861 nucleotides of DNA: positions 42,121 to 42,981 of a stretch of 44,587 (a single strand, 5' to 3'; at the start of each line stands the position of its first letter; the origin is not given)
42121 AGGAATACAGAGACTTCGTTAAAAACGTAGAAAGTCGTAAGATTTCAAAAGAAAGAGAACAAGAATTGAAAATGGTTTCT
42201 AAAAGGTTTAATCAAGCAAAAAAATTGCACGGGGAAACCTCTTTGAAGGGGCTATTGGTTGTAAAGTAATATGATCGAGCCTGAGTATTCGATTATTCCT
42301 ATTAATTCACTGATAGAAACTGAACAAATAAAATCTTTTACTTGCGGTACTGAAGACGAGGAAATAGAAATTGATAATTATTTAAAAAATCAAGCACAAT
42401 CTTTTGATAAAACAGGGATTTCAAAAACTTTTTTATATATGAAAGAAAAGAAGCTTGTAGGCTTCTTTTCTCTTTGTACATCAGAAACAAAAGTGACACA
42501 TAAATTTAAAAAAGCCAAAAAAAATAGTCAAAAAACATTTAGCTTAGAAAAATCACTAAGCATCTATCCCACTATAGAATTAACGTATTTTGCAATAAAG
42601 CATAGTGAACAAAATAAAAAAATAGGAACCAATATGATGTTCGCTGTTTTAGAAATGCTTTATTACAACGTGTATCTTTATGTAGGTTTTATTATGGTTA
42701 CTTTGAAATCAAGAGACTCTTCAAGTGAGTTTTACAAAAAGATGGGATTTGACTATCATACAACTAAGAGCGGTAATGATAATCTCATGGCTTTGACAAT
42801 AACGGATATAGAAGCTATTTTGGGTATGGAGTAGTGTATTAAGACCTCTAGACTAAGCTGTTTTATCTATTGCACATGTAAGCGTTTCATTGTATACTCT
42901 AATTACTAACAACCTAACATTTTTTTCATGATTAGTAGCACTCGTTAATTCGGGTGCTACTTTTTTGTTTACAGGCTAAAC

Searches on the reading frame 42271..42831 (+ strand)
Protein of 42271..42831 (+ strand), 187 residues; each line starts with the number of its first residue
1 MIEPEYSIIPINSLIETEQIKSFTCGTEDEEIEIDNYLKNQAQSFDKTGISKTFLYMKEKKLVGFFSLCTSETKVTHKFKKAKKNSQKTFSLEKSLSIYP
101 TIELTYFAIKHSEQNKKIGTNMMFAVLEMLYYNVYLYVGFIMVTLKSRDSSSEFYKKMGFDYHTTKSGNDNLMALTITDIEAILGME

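Call 4: search_protein_families(library=pfam, proteins=[window:42271-42831:+], max_evalue=1)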
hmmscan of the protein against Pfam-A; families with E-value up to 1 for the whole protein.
window:42271-42831:+ (187 aa): 5 families
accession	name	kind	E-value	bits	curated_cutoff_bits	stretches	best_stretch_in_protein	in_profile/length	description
PF13673.13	Acetyltransf_10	-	9.2e-07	29.3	23.6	1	104-164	54-111/128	Acetyltransferase (GNAT) domain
PF13508.13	Acetyltransf_7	-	5.7e-05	23.8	27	1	60-160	12-82/84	Acetyltransferase (GNAT) domain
PF00583.31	Acetyltransf_1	-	0.0018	19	20.7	1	51-160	33-116/116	Acetyltransferase (GNAT) family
PF21926.2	FeeM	-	0.0076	16.5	27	1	44-164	27-140/158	N-acyl amino acid synthase FeeM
PF17363.7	DUF5388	-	0.053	14.4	26.1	1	27-66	2-41/64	Family of unknown function (DUF5388)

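Call 5: search_protein_families(library=ncbifam, proteins=[window:42271-42831:+], max_evalue=1)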
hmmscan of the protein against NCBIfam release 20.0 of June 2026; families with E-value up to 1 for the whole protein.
window:42271-42831:+ (187 aa): 0 families

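Call 8: search_solved_structures(query=window:42271-42831:+, max_evalue=10, show_alignments=3)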
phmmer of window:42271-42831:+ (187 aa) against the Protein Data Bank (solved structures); distinct sequences matched with E-value up to 10: 4.
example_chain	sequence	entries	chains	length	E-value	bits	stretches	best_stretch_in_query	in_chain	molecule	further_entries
7ak8_A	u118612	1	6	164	0.024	18.2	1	26-162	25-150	GCN5 family acetyltransferase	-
7f36_A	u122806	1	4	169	0.025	18.1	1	31-162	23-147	N-acetyltransferase domain-containing protein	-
5fvj_A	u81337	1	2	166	0.026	18.1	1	31-162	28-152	PUTATIVE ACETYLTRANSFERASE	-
7ak7_A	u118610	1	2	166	0.048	17.2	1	22-75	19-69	Acetyltransferase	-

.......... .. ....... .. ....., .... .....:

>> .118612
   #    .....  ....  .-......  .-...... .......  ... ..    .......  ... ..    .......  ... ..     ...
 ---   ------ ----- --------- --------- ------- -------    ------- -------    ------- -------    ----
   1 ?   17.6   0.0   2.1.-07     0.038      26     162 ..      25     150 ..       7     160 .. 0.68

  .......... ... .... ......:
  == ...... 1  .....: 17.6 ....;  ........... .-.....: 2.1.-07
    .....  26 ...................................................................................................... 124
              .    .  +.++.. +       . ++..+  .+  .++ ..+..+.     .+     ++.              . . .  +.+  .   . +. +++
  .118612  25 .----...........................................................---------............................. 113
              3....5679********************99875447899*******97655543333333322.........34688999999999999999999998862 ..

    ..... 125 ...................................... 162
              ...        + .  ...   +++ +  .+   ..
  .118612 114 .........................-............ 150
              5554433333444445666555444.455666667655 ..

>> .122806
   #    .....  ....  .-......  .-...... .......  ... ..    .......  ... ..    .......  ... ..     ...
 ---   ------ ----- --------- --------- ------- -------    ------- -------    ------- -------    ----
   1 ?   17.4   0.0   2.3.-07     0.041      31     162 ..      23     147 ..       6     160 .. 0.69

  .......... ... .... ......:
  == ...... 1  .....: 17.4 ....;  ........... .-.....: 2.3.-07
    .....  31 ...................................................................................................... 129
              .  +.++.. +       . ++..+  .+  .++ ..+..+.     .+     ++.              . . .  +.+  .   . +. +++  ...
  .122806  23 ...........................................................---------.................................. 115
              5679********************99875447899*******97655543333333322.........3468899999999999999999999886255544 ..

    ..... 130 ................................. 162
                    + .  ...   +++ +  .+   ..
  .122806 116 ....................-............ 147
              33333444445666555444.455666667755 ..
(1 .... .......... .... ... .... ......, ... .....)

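Call 10: search_protein_families(library=padloc, proteins=[window:42271-42831:+], max_evalue=1)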
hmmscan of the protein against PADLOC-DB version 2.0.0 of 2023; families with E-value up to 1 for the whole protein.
window:42271-42831:+ (187 aa): 0 families

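Call 11: search_protein_families(library=phrogs, proteins=[window:42271-42831:+], max_evalue=1)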
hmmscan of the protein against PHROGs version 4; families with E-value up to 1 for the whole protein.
window:42271-42831:+ (187 aa): 3 families
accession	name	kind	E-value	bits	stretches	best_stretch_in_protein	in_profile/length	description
phrog_1758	-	other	1.8e-29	104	1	11-181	14-182/184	acetyltransferase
phrog_3810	-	other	0.0047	17.9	1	104-163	88-145/155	acetyltransferase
phrog_23079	-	unknown function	0.016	16.6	1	28-69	41-86/98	-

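Call 12: find_homologous_proteins(query=window:42271-42831:+)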
Query window:42271-42831:+ (187 aa): 11 proteins with E <= 0.001 among 49 candidates.
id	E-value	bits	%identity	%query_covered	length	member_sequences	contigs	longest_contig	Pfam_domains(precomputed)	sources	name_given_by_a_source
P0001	5.1e-115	400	100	100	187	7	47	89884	PF13673.14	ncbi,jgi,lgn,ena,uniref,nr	ncbi:MAG: GNAT family N-acetyltransferase [Enterococcus avium]|jgi:hypothetical protein|uniref:GNAT 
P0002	5.5e-97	341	86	100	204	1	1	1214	PF13673.14,PF13508.14,PF00583.32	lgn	-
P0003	2.1e-81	290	71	99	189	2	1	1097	PF13673.14,PF13508.14,PF00583.32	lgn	-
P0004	7.8e-81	288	72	99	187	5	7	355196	PF13673.14,PF13508.14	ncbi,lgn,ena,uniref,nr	ncbi:hypothetical protein NUITMVRE34_10990 [Enterococcus gallinarum]|uniref:GNAT family N-acetyltran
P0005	1.0e-80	288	73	99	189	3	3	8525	PF13673.14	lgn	-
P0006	3.5e-78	280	69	99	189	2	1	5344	PF13673.14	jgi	-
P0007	3.5e-69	250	63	100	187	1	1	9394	PF13673.14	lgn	-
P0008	1.9e-62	228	56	98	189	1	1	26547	PF13673.14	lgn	-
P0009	2.5e-62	228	58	99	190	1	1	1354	PF13673.14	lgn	-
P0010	1.8e-61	225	56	100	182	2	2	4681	PF13673.14,PF13508.14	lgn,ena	-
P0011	1.7e-59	219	55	97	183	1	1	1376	PF13673.14,PF13508.14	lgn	-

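Call 14: find_encoding_contigs(protein=P0001, flank=6000, max_places=8)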
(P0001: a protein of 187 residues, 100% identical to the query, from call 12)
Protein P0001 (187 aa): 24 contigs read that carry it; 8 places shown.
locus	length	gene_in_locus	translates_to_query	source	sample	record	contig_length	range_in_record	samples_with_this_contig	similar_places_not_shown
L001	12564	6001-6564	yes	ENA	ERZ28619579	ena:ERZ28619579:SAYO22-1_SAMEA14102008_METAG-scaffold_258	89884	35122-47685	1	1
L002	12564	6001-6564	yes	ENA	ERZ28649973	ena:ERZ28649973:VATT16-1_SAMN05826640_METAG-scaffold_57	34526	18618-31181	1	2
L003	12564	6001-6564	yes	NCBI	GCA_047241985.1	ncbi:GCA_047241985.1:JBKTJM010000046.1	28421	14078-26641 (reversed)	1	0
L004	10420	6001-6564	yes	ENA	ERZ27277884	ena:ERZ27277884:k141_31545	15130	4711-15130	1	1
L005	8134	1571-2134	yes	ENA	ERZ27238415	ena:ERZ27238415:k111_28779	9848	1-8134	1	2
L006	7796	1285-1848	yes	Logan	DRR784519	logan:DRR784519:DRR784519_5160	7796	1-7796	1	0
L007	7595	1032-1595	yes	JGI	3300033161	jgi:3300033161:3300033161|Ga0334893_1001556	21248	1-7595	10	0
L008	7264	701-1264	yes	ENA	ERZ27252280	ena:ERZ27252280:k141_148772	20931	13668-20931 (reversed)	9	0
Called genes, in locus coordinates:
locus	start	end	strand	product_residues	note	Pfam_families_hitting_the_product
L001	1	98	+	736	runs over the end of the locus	PF06605:Prophage_tail, PF13884:Peptidase_S74 (weak)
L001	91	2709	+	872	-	PF10651:BppU_N, PF03009:GDPD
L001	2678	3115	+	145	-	-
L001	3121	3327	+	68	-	PF16938:Phage_holin_Dp1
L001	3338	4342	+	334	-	PF01510:Amidase_2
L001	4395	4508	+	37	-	-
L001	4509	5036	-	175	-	-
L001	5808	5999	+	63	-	-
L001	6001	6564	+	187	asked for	PF13673:Acetyltransf_10 (faint)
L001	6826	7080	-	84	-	-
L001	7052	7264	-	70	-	-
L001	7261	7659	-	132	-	-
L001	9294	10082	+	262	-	-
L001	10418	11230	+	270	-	PF03180:Lipoprotein_9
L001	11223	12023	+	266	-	PF02596:DUF169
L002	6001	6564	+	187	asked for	PF13673:Acetyltransf_10 (faint)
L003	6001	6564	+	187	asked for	PF13673:Acetyltransf_10 (faint)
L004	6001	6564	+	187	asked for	PF13673:Acetyltransf_10 (faint)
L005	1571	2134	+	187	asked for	PF13673:Acetyltransf_10 (faint)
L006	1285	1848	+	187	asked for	PF13673:Acetyltransf_10 (faint)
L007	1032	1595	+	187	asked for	PF13673:Acetyltransf_10 (faint)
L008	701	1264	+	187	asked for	PF13673:Acetyltransf_10 (faint)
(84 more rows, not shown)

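Call 15: find_encoding_contigs(protein=P0004, flank=6000, max_places=5)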
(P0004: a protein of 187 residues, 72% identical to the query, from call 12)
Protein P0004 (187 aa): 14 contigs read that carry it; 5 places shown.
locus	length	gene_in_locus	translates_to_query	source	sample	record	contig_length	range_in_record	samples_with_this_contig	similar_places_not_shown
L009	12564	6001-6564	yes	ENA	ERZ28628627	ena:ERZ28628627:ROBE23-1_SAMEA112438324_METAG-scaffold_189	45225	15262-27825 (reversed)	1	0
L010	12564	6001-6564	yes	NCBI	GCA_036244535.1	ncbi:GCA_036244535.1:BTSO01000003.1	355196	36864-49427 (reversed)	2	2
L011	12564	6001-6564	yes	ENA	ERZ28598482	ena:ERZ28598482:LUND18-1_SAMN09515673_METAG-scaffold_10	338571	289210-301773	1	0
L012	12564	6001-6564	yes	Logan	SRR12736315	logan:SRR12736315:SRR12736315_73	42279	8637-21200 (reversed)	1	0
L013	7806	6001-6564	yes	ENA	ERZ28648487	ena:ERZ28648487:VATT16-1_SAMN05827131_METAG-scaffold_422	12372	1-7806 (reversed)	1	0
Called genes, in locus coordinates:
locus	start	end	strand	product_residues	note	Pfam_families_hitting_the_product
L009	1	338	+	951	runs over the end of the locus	PF06605:Prophage_tail, PF13702:Lysozyme_like, PF01551:Peptidase_M23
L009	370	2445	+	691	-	PF10651:BppU_N, PF05048:NosD (faint), PF12708:Pect-lyase_RHGA_epim, PF13229:Beta_helix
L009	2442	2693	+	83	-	-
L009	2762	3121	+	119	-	-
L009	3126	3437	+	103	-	PF14235:DUF4337 (weak)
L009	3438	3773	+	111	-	PF09682:Phage_holin_6_1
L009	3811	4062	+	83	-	PF19385:DUF5960 (faint)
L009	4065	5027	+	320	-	PF01520:Amidase_3, PF02211:NHase_beta_C (faint)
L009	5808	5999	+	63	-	-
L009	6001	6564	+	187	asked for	PF13673:Acetyltransf_10 (faint), PF13508:Acetyltransf_7 (weak)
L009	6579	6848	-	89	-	-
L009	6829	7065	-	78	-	-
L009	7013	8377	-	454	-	PF00817:IMS, PF11798:IMS_HHH, PF21999:IMS_HHH_1, PF11799:IMS_C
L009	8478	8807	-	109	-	-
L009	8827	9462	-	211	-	PF27000:PH_gly_zipper, PF09851:SHOCT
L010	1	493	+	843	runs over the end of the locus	PF00149:Metallophos (weak)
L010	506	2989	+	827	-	-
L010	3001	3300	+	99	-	-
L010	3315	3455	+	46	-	-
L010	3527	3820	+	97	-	-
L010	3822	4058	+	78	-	PF16938:Phage_holin_Dp1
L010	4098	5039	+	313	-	PF01510:Amidase_2, PF01471:PG_binding_1 (weak)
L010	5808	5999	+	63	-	-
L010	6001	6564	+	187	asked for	PF13673:Acetyltransf_10 (faint), PF13508:Acetyltransf_7 (weak)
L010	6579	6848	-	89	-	-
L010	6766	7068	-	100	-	-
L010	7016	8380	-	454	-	PF00817:IMS, PF11798:IMS_HHH, PF21999:IMS_HHH_1, PF11799:IMS_C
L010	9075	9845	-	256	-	PF00702:Hydrolase (faint), PF05116:S6PP (faint), PF08282:Hydrolase_3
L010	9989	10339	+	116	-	PF12650:DUF3784 (weak), PF13630:SdpI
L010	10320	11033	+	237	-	PF00072:Response_reg, PF00486:Trans_reg_C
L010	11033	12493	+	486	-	PF00672:HAMP, PF00512:HisKA, PF02518:HATPase_c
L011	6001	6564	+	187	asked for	PF13673:Acetyltransf_10 (faint), PF13508:Acetyltransf_7 (weak)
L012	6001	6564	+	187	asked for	PF13673:Acetyltransf_10 (faint), PF13508:Acetyltransf_7 (weak)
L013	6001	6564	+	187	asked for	PF13673:Acetyltransf_10 (faint), PF13508:Acetyltransf_7 (weak)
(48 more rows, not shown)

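Call 19: find_encoding_contigs(protein=P0008, flank=6000, max_places=3)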
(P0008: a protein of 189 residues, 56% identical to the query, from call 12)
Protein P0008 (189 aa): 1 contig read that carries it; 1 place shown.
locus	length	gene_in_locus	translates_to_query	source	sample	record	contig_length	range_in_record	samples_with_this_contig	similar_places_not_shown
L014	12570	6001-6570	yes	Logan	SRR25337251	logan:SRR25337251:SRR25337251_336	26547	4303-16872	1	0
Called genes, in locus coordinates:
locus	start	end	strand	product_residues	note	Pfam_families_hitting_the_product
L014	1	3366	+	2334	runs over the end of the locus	PF07902:Gp58 (weak)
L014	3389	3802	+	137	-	-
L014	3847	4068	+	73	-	-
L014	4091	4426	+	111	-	-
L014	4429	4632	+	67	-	PF16938:Phage_holin_Dp1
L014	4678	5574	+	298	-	PF01510:Amidase_2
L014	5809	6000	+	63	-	-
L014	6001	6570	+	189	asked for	PF13673:Acetyltransf_10 (faint)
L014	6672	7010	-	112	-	-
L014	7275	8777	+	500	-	-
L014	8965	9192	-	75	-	-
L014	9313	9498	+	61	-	PF27074:YkzS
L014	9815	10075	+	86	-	-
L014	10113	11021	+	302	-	-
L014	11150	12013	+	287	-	PF00903:Glyoxalase (weak), PF22677:Ble-like_N (faint), PF00903:Glyoxalase (weak)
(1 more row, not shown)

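Call 20: find_encoding_contigs(protein=P0007, flank=6000, max_places=3)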
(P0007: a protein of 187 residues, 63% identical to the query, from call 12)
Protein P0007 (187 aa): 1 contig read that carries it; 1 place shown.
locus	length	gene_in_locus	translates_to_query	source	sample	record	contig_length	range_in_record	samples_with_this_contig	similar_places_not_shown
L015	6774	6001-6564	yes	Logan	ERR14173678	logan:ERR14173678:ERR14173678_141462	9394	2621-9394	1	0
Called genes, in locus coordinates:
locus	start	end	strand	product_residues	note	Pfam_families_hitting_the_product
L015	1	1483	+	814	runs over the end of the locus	PF05272:VapE-like_dom, PF19263:DUF5906 (weak)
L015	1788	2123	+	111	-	-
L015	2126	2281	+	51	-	-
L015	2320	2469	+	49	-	-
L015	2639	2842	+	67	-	-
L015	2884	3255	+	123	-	-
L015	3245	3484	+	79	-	-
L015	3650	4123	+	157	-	PF06810:Phage_scaffold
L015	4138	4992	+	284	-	-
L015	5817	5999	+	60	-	-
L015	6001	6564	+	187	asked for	PF13673:Acetyltransf_10 (faint)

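Call 21: find_encoding_contigs(protein=P0010, flank=6000, max_places=3)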
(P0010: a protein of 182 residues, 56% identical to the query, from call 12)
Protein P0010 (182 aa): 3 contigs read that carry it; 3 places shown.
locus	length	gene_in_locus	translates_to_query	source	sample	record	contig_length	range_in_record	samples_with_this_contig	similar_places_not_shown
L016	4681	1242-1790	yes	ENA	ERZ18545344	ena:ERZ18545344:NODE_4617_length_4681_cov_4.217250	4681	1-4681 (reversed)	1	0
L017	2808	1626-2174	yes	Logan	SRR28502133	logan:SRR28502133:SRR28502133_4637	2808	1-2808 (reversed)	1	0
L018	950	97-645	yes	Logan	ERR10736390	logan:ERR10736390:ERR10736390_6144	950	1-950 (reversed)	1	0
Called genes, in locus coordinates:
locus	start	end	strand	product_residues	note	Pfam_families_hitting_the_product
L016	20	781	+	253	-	PF01510:Amidase_2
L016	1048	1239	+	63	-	-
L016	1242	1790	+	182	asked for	PF13673:Acetyltransf_10 (weak), PF13508:Acetyltransf_7 (weak)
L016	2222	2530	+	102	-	PF08951:EntA_Immun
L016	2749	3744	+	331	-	PF07751:Abi_2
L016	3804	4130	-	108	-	-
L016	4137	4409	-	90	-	-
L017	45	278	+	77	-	PF16938:Phage_holin_Dp1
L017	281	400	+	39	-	-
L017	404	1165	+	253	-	PF01510:Amidase_2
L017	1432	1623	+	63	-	-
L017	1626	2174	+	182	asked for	PF13673:Acetyltransf_10 (weak), PF13508:Acetyltransf_7 (weak)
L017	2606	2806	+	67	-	?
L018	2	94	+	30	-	?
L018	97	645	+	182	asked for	PF13673:Acetyltransf_10 (weak), PF13508:Acetyltransf_7 (weak)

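Call 26: search_solved_structures(query=A1, max_evalue=1, show_alignments=2)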
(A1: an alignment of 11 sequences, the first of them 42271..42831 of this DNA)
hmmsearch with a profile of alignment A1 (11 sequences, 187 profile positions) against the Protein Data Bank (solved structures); distinct sequences matched with E-value up to 1: 20.
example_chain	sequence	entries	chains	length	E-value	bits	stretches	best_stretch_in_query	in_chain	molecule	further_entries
6gts_A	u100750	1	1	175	1.3e-06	31.7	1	18-160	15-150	Acetyltransferase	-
6ajn_A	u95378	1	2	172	1.6e-06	31.4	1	18-160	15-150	N-acetyltransferase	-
6ajm_A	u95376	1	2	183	1.9e-06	31.2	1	18-160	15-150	N-acetyltransferase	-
6gtq_A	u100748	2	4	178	9.4e-06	28.9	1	18-160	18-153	N-acetyltransferase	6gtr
6gtp_A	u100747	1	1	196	1.2e-05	28.6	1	18-160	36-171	N-acetyltransferase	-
7ak8_A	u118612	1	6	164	2.2e-05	27.7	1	31-165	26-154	GCN5 family acetyltransferase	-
5fvj_A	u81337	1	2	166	2.3e-05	27.6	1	31-165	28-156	PUTATIVE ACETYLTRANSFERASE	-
7chd_A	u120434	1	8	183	2.3e-05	27.6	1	18-160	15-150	N-acetyltransferase domain-containing protein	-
7f36_A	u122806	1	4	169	2.4e-05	27.6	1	31-165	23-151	N-acetyltransferase domain-containing protein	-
5zgn_C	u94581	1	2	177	9.4e-05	25.6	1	19-161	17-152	KacT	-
5xun_A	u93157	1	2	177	0.00051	23.3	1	19-161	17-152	Acetyltransferase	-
7ak7_A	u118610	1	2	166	0.015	18.4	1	20-77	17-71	Acetyltransferase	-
7f37_B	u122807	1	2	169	0.017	18.3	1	16-159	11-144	GNAT family N-acetyltransferase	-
9ilr_A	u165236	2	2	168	0.045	16.9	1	14-160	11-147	N-acetyltransferase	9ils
6g96_B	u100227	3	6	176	0.096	15.8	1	21-69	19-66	Acetyltransferase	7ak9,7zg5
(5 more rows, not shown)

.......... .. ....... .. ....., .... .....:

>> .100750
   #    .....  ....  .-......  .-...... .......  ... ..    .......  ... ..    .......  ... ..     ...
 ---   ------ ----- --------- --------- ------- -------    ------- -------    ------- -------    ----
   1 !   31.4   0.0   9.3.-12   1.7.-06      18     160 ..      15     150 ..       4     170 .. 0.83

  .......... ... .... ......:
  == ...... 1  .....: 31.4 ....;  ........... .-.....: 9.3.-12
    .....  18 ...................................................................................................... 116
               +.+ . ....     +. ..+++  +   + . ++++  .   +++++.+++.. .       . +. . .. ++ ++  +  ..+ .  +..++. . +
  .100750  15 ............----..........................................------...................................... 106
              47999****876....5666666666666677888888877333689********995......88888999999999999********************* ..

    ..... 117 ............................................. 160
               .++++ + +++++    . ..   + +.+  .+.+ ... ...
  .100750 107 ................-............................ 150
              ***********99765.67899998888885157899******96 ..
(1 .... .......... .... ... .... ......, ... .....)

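Call 31: search_dna_similar(query=window:42271-42831:+, collection=phages, mode=protein, max_rows=30, max_evalue=0.001)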
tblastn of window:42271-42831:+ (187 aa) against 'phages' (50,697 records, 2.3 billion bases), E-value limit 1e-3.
Records with a match: 7; places in all: 7; records where one place covers at least 80% of the query: 5.
Best place of each record, by identity: <60% 7.
By first word of the organism name: Listeria 6; Latilactobacillus 1.
By host as written in the record: Listeria monocytogenes 6; Latilactobacillus sakei TMW 1.1397 1.
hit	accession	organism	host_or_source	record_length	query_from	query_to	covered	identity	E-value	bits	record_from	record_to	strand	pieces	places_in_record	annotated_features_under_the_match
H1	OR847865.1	Listeria phage LM 4-11-1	Listeria monocytogenes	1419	1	180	96%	27.9%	8e-9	59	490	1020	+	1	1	record has no annotation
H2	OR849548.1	Listeria phage LM 4-14-1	Listeria monocytogenes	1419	1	180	96%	27.9%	8e-9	59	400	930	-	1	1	record has no annotation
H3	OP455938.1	Latilactobacillus phage TMW 1.1397 P1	Latilactobacillus sakei TMW 1.1397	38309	11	162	81%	31.4%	2e-9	61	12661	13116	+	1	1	N-acetyltransferase domain-containing protein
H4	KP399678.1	Listeria phage vB_LmoS_293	Listeria monocytogenes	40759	11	180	91%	27.7%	5e-10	63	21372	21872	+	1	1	hypothetical protein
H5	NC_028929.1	Listeria phage vB_LmoS_293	Listeria monocytogenes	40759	11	180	91%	27.7%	5e-10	63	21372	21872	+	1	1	acetyltransferase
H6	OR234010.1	Listeria phage LP-LmcIH1-9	Listeria monocytogenes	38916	34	162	69%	25.4%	2e-4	47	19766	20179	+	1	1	hypothetical protein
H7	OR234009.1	Listeria phage LP-LmcIH1-8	Listeria monocytogenes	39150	34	162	69%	25.4%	2e-4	47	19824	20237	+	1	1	hypothetical protein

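Call 33: get_annotated_region(hit=H5, flank=3000)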
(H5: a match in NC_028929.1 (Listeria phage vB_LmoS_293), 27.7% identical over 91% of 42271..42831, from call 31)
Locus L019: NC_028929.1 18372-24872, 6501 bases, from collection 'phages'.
description: Listeria phage vB_LmoS_293, complete genome.
organism: Listeria phage vB_LmoS_293 (NCBI taxid 1591073)
taxonomy: Viruses; Duplodnaviria; Heunggongvirae; Uroviricota; Caudoviricetes
host: Listeria monocytogenes; source: -; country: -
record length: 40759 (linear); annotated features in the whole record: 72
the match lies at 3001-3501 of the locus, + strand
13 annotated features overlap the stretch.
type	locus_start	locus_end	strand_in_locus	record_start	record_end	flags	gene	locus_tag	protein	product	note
CDS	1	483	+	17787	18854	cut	-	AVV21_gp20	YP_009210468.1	minor tail protein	Hypothetical Protein - Putative long tail fibre; ORF20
CDS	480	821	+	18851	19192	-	-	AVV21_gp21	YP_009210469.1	tail fiber protein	Gp21; ORF21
CDS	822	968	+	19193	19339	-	-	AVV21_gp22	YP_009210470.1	XkdX family protein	Hypothetical protein LM1816_00982; ORF22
CDS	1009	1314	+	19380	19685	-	-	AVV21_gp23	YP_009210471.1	hypothetical protein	Gp18; ORF23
CDS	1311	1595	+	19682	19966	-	-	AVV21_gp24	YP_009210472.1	holin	Holin, Phage Phi LC3 Family; ORF24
CDS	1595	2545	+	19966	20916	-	-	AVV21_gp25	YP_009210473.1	endolysin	ORF25; Phage lysin, N-acetylmuramoyl-L-alanine Amidase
CDS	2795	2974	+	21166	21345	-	-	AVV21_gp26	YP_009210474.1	hypothetical protein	ORF26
CDS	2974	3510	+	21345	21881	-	-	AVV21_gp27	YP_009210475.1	acetyltransferase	ORF27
CDS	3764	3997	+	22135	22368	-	-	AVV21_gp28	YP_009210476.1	hypothetical protein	ORF28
CDS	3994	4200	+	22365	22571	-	-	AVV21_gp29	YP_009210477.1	hypothetical protein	Hypothetical Protein O167_10370; ORF29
CDS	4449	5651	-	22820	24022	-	-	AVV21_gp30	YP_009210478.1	integrase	ORF30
CDS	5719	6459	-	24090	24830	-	-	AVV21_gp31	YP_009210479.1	hypothetical protein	Hypothetical Protein - Putative superinfection immunity protein; ORF31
CDS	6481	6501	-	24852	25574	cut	-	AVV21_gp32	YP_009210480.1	hypothetical protein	Protein Gp33; ORF32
